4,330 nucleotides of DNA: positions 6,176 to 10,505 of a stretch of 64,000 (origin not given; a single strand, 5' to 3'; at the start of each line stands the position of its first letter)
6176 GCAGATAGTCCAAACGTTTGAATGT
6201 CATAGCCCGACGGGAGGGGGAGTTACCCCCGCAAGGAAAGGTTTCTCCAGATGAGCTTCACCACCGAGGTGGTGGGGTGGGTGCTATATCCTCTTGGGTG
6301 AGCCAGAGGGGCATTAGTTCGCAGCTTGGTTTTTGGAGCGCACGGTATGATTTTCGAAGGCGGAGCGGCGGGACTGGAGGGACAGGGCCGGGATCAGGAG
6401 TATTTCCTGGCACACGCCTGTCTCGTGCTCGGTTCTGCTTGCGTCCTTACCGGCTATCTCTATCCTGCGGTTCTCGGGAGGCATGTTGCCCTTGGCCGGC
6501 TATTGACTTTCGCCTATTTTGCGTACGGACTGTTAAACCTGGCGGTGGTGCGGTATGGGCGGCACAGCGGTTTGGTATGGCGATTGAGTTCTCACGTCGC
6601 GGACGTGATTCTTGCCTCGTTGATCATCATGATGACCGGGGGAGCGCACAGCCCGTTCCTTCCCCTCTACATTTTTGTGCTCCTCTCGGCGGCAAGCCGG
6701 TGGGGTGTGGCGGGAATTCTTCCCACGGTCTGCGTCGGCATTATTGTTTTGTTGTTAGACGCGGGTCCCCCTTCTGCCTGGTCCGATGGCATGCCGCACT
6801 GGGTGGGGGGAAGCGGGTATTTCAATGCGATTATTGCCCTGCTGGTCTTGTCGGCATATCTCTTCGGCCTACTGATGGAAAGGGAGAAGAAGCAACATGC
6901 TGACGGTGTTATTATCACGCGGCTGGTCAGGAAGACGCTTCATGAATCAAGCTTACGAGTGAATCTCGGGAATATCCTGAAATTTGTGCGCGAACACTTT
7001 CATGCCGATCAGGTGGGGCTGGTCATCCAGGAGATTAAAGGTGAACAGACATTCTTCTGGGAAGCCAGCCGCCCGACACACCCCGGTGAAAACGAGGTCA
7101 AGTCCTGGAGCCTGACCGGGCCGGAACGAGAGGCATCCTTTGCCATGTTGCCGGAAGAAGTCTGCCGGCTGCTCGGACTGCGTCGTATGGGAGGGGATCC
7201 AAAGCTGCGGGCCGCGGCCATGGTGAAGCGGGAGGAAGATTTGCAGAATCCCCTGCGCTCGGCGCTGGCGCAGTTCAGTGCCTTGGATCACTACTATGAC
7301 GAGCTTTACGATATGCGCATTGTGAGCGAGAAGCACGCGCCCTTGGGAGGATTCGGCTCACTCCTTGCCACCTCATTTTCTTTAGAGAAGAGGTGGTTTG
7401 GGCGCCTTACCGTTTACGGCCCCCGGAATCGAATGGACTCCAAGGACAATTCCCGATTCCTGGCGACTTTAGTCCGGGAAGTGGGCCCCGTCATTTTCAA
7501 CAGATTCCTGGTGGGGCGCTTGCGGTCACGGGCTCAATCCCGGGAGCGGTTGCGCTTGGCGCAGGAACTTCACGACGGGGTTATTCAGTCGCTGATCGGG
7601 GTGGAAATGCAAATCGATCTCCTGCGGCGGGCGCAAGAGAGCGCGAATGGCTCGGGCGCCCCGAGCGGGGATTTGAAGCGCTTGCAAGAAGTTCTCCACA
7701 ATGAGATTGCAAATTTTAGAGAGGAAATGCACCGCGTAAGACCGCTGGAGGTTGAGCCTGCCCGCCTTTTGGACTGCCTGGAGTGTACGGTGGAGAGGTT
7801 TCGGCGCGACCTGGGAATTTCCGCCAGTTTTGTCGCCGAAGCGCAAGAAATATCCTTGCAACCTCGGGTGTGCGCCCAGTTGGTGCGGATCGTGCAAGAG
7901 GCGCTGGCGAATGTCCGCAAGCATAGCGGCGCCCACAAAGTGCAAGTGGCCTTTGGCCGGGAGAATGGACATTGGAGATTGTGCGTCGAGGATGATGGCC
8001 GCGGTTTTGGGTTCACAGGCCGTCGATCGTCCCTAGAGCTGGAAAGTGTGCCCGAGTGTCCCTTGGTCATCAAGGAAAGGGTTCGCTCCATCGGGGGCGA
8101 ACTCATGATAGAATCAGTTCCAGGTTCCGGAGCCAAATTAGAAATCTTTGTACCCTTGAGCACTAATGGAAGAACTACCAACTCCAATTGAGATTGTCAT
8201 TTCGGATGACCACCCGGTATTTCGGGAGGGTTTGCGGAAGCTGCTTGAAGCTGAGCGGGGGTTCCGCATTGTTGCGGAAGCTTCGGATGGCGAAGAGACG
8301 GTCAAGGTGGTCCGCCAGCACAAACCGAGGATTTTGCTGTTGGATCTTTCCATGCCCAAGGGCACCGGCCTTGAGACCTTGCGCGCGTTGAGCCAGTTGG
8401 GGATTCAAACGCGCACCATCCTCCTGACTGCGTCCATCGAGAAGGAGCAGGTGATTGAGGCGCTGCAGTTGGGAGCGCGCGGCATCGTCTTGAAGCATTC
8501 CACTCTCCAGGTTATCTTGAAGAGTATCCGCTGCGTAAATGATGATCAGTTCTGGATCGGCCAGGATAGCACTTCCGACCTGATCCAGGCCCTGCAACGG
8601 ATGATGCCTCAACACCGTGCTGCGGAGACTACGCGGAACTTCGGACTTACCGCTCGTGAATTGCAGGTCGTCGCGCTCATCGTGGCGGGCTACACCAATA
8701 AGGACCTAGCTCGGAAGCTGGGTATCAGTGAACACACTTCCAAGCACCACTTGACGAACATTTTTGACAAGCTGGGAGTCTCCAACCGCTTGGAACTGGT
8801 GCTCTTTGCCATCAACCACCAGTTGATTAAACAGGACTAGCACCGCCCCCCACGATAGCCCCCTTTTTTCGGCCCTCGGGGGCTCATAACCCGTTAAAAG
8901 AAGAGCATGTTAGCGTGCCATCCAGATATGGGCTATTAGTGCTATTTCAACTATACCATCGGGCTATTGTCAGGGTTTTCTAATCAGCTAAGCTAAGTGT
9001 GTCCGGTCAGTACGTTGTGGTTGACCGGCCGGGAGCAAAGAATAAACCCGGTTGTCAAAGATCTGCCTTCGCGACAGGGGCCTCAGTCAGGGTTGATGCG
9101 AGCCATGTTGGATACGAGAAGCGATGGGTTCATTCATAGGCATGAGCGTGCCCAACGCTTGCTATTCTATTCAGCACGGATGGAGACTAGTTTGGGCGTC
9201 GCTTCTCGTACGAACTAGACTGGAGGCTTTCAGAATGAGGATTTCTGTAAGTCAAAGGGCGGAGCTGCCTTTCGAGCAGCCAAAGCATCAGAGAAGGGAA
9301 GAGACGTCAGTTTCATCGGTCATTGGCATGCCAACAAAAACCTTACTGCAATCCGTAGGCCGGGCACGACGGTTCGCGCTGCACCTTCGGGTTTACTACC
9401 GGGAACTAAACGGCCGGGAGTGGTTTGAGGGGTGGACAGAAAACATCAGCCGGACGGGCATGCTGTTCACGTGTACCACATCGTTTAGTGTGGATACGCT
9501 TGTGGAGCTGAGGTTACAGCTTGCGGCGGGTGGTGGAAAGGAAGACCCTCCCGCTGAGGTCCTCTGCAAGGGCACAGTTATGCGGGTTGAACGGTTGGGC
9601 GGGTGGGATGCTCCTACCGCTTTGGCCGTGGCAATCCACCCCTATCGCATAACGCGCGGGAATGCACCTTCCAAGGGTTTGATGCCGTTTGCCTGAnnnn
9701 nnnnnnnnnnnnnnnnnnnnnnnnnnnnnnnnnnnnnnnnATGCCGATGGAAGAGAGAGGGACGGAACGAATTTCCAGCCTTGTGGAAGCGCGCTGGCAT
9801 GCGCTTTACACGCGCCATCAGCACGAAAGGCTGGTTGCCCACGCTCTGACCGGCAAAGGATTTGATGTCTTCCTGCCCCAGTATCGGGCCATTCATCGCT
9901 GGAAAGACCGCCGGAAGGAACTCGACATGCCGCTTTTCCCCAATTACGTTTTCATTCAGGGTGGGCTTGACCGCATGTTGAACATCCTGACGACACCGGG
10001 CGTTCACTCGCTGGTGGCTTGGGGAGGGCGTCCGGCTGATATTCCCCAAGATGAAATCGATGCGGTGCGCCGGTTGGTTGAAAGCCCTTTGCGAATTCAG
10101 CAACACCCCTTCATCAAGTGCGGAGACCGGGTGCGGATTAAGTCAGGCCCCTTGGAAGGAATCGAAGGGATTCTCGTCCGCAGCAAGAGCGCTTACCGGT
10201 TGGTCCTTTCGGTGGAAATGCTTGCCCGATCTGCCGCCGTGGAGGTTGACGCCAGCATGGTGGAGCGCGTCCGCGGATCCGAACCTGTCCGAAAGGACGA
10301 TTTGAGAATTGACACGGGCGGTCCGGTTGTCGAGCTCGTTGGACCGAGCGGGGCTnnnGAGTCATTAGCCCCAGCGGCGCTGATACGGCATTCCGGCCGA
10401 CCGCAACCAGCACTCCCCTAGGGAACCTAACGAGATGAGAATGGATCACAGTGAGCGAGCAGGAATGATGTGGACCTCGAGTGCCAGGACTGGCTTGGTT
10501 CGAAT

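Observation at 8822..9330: Conserved promoter/leader element, copy A: one of three copies that punctuate the EPS locus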

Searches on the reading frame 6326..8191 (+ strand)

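Call 12: search_protein_families(library=pfam, proteins=[window:6326-8191:+], max_evalue=0.01)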
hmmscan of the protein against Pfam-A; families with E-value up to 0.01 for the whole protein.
window:6326-8191:+ (621 aa): 3 families
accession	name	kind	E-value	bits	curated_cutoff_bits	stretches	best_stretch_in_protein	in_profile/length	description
PF07730.19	HisKA_3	-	6.1e-10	39.9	24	1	407-473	1-65/68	Histidine kinase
PF02518.31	HATPase_c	-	1.5e-07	32.3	26.4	1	518-612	5-110/111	Histidine kinase-, DNA gyrase B-, and HSP90-like ATPase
PF13581.12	HATPase_c_2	-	0.0005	20.5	27.4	1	501-562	14-80/127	Histidine kinase-like ATPase domain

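Call 17: search_protein_families(library=ncbifam, proteins=[window:6326-8191:+], max_evalue=0.001)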
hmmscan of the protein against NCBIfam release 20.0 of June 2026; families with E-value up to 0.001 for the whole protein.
window:6326-8191:+ (621 aa): 8 families
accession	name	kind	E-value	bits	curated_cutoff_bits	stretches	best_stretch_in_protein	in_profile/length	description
NF052443.1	SensHisKinMctS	equivalog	8.6e-33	113.3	700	1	403-617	246-454/457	two-component system sensor histidine kinase MctS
NF052531.1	Strep_LiaS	equivalog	2.1e-17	63.4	450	1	405-611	130-327/328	envelope stress sensor histidine kinase LiaS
NF007896.0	PRK10600.1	equivalog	2.6e-17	62.7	578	1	358-605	341-579/598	nitrate/nitrite two-component system sensor histidine kinase NarX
NF047322.1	HK_morpho_MacS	equivalog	5.4e-17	62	300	1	398-610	173-367/367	MacS family sensor histidine kinase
NF008649.0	PRK11644.1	equivalog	2e-16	59.8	408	1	403-611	299-496/499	signal transduction histidine-protein kinase/phosphatase UhpB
NF047786.1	his_kin_MadS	equivalog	4.8e-16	58.9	500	1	395-597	218-421/434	MadS family sensor histidine kinase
NF008184.0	PRK10935.1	equivalog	7.1e-16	58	553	1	407-612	363-560/565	nitrate/nitrite two-component system sensor histidine kinase NarQ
NF033792.0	ActS_PrrB_HisK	equivalog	0.00099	18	350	0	93-201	80-192/423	ActS/PrrB/RegB family redox-sensitive histidine kinase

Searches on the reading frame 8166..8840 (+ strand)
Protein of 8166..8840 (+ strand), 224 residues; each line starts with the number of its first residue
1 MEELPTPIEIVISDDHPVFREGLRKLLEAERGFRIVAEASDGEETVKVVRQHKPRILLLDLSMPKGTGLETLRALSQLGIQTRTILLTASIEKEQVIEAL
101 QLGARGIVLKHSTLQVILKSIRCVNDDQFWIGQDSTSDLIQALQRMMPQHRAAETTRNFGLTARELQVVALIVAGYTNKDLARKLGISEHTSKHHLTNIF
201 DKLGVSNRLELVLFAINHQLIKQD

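Call 12: search_protein_families(library=pfam, proteins=[window:8166-8840:+], max_evalue=0.01)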
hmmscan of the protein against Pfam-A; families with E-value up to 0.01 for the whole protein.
window:8166-8840:+ (224 aa): 6 families
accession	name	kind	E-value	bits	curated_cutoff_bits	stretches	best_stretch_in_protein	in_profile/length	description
PF00072.30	Response_reg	-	1.9e-26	92.8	30.2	1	10-121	1-110/111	Response regulator receiver domain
PF00196.25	GerE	-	2.5e-17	62.7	23.5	1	161-215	3-57/57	Bacterial regulatory proteins, luxR family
PF08281.18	Sigma70_r4_2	-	6.3e-05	23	25.7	1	161-198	11-49/54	Sigma-70, region 4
PF13518.12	HTH_28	-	0.0013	19.2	25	0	166-189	3-26/52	Helix-turn-helix domain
PF13384.12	HTH_23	-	0.002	18.3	24.6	0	164-191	6-33/50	Homeodomain-like domain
PF04967.18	HTH_10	-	0.003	17.8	23.1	0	177-203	25-51/53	HTH DNA binding domain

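Call 17: search_protein_families(library=ncbifam, proteins=[window:8166-8840:+], max_evalue=0.001)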
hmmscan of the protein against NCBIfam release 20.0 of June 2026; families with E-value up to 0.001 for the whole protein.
window:8166-8840:+ (224 aa): 96 families (the best 25 are shown)
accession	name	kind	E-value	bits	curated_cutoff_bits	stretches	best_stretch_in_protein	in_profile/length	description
NF007935.0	PRK10651.1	equivalog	8.9e-45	152.5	250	1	7-219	6-214/216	two-component system response regulator NarL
NF047785.1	respo_reg_MadR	equivalog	5.5e-41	140.2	300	1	8-221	1-209/209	MadR family response regulator transcription factor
NF007708.0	PRK10403.1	equivalog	5e-38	130.7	343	1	6-212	5-205/215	nitrate/nitrite response regulator protein NarP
NF007018.1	PRK09483.1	equivalog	2.2e-37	128.8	280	1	8-223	2-211/217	UvrY/SirA/GacA family response regulator transcription factor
NF011896.0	PRK15369.1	equivalog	2.1e-36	125.5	242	1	8-218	4-207/211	two component system response regulator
NF052445.1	RespRegMctR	equivalog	5.4e-36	123.9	300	1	7-220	1-204/205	two-component system response regulator MctR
NF041830.1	RR_TF_ErdR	exception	5.8e-25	88.3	390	1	9-213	3-203/213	response regulator transcription factor ErdR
NF007403.0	PRK09935.1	equivalog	6e-24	84.8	271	1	7-221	3-210/210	fimbria biosynthesis transcriptional regulator FimZ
NF007685.0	PRK10360.1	equivalog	1.5e-22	80.3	258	1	8-212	2-189/196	response regulator transcription factor UhpA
NF007419.0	PRK09958.1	equivalog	6.8e-20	71.5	251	1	10-217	3-200/204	acid-sensing system DNA-binding response regulator EvgA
NF006900.1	PRK09390.1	equivalog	1.6e-17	63.7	255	1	10-217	7-199/203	response regulator FixJ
TIGR02875.1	spore_0_A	equivalog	5.5e-16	58.6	200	1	7-158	2-147/262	sporulation transcription factor Spo0A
NF001965.0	PRK00742.1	subfamily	1.6e-15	57.1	293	1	7-113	3-110/357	chemotaxis-specific protein-glutamate methyltransferase CheB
NF009206.0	PRK12555.1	subfamily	1.6e-15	56.9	342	1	8-110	1-104/340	chemotaxis-specific protein-glutamate methyltransferase CheB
NF041367.1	CheY_Halo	equivalog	2.9e-15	56.6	200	1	10-121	1-110/114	chemotaxis protein CheY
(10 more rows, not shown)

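Call 65: search_solved_structures(query=window:8166-8837:+, max_evalue=1e-20)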
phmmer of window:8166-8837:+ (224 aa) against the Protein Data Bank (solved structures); distinct sequences matched with E-value up to 1e-20: 7.
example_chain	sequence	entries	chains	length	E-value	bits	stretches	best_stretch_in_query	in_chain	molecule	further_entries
1a04_A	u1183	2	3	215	1.2e-28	103.6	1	7-215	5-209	NITRATE/NITRITE RESPONSE REGULATOR PROTEIN NARL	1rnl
5hev_A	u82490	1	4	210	3.1e-24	89.2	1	8-222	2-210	Response regulator protein VraR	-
7ve6_A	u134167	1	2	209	1.7e-23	86.8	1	8-221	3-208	Response regulator protein VraR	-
4gvp_A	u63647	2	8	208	2.1e-23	86.5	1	8-221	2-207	Response regulator protein vraR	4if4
4yn8_A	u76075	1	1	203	2.8e-22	82.8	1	8-219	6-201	Response regulator ChrA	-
9xzo_A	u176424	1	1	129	7.2e-21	78.2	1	9-123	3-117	De novo protein M1X0B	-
3c3w_A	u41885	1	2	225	9.9e-21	77.8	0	8-216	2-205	TWO COMPONENT TRANSCRIPTIONAL REGULATORY PROTEIN DEVR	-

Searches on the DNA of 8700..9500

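Call 10: search_rna_families(source=window, start=8700, end=9500, threshold=evalue, max_evalue=10)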
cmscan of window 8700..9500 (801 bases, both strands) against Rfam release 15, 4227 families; matches with E-value up to 10: 4.
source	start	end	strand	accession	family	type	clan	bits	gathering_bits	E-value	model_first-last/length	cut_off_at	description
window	8849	8907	+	RF01815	rpsB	Gene; sRNA;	-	16.1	40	1.2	1-132/132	no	rpsB sRNA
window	9149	9202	+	RF03032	narK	Cis-reg;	-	15.7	43.2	2.7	1-72/72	no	narK RNA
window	8848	8888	-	RF03537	Flavi_TBFV_SL6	Cis-reg;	-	14.9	38.3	1.9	1-45/45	no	Tick-borne Flavivirus short stem-loop SL6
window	9104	9178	+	RF03242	mir-1397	Gene; miRNA;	-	14.7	70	9.3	1-84/84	no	mir-1397 microRNA precursor family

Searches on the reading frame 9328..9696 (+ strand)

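Call 17: search_protein_families(library=ncbifam, proteins=[window:9328-9696:+], max_evalue=0.001)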
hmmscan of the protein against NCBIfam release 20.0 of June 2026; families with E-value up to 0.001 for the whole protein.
window:9328-9696:+ (122 aa): 1 family
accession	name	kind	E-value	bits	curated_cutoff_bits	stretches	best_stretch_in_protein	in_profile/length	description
TIGR02266.1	gmx_TIGR02266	paralog_domain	8.7e-07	29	68.7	1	15-89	1-67/96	TIGR02266 family protein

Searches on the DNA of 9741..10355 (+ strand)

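Call 42: search_rna_families(sources=[L014, L012, L065, L073, L008, L017, L061, L007, L105], threshold=gathering)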
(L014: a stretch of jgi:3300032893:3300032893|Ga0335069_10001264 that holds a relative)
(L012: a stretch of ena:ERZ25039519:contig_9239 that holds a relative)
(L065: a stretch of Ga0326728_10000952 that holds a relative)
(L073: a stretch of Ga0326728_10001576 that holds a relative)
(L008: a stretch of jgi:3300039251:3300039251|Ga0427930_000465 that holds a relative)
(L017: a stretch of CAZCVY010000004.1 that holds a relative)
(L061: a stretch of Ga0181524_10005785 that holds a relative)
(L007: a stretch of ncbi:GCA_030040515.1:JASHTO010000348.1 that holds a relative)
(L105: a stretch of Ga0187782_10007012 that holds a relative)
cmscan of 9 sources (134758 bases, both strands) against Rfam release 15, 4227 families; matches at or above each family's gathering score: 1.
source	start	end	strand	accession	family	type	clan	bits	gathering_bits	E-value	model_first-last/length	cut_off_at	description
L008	6865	6989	+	RF02003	group-II-D1D4-4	Intron;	CL00102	90.4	49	2.8e-18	1-138/138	no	Group II catalytic intron D1-D4-4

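Call 67: build_rna_model(alignment_id=A2, structure=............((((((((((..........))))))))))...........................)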
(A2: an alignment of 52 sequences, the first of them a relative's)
Model R1 built from alignment A2 (52 sequences, 69 columns); structure: as given.
model positions 66; base pairs 10; branch points 0; effective number of sequences 7.87; information 0.85 bits per position. Calibrated on 0.2 Mb of random sequence (short: E-values are rough).
structure used (alignment columns):
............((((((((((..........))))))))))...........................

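Call 68: search_with_rna_model(model_id=R1, source=window, max_evalue=10, filters=off)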
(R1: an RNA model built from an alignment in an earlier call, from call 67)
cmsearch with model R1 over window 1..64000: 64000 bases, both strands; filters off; matches with E-value up to 10: 10.
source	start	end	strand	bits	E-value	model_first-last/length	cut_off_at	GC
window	14790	14855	+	70.9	1.8e-22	1-66/66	no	0.45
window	9215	9280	+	57.4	9.9e-18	1-66/66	no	0.52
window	14800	14828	-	14.4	0.013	11-39/66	no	0.45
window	48225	48259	+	7.8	2.7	1-66/66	no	0.49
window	25267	25299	-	7.5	3.3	1-66/66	no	0.61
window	58055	58093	+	7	5.1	1-66/66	no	0.49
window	37872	37907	+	6.6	7.2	1-66/66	no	0.58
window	46853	46883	-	6.5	7.9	1-66/66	no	0.68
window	58339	58368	-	6.4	8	11-40/66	no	0.53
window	36644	36678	+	6.3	8.9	1-66/66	no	0.66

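Call 69: search_with_rna_model(model_id=R1, sources=[L001, L004, L007, L008, L012, L014, L021, L022, L025, L037, L049, L059, L066, L109, L115, L108, L017, L019, L031, L065, L073, L083, L103, L104, L113], max_evalue=1)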
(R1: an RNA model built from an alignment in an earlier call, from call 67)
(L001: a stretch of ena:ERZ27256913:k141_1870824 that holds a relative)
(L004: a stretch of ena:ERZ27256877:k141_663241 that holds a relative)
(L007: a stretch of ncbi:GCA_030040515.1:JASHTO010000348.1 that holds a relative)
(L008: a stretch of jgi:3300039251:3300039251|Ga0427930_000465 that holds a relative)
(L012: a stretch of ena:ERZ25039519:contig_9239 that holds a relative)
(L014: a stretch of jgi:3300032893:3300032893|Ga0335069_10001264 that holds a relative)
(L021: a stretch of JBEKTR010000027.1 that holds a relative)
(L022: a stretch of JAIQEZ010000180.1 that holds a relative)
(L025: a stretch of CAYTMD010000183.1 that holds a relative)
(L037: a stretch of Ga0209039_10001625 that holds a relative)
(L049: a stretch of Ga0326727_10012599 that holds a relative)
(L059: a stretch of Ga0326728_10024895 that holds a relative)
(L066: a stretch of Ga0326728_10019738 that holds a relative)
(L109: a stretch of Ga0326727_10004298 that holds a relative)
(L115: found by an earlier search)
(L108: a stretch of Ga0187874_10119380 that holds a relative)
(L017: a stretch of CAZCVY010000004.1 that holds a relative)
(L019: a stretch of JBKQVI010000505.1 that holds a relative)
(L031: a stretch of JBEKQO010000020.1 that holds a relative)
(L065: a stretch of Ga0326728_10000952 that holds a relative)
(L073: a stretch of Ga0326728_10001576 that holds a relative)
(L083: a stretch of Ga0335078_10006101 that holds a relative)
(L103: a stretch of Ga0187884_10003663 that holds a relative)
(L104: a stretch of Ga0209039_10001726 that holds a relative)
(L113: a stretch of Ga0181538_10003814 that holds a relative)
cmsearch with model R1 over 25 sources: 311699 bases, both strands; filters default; matches with E-value up to 1: 26.
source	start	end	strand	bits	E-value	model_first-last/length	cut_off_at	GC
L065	9115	9179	+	74.5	4.7e-23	1-66/66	no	0.51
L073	6827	6891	-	70.6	1.1e-21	1-66/66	no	0.49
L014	9274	9339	+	69.5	2.9e-21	1-66/66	no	0.55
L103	1507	1572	-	69.3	3.1e-21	1-66/66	no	0.48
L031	6473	6538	-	68.6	5.9e-21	1-66/66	no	0.5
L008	9328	9393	+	68.2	7.6e-21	1-66/66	no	0.55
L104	6451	6516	-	67.4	1.5e-20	1-66/66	no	0.52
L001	14401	14466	+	67.1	1.9e-20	1-66/66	no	0.47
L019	4669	4734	+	66.9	2.2e-20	1-66/66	no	0.5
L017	4889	4954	+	66.5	3.1e-20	1-66/66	no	0.48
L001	9475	9540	+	66.2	4.1e-20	1-66/66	no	0.44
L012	9238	9303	+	66.1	4.4e-20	1-66/66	no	0.48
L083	12300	12364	+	65.4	7.3e-20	1-66/66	no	0.43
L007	13858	13923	+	61.3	2.1e-18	1-66/66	no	0.44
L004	3357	3423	+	60.9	2.9e-18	1-66/66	no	0.46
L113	1396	1460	+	60.2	5.2e-18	1-66/66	no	0.49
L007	8854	8919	+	50.3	1.5e-14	1-66/66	no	0.44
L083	12310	12337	-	17.7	0.0043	11-39/66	no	0.43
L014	9281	9312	-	16.1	0.015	11-42/66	no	0.44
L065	9125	9152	-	16.1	0.016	11-39/66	no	0.46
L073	6854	6881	+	16.1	0.016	11-39/66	no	0.46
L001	14411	14439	-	13.6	0.12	11-39/66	no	0.45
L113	1406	1433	-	13.2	0.16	11-39/66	no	0.46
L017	4902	4924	-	12.6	0.27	14-36/66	no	0.39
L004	3367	3396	-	12.3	0.34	11-39/66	no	0.43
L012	9248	9276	-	12.2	0.37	11-39/66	no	0.45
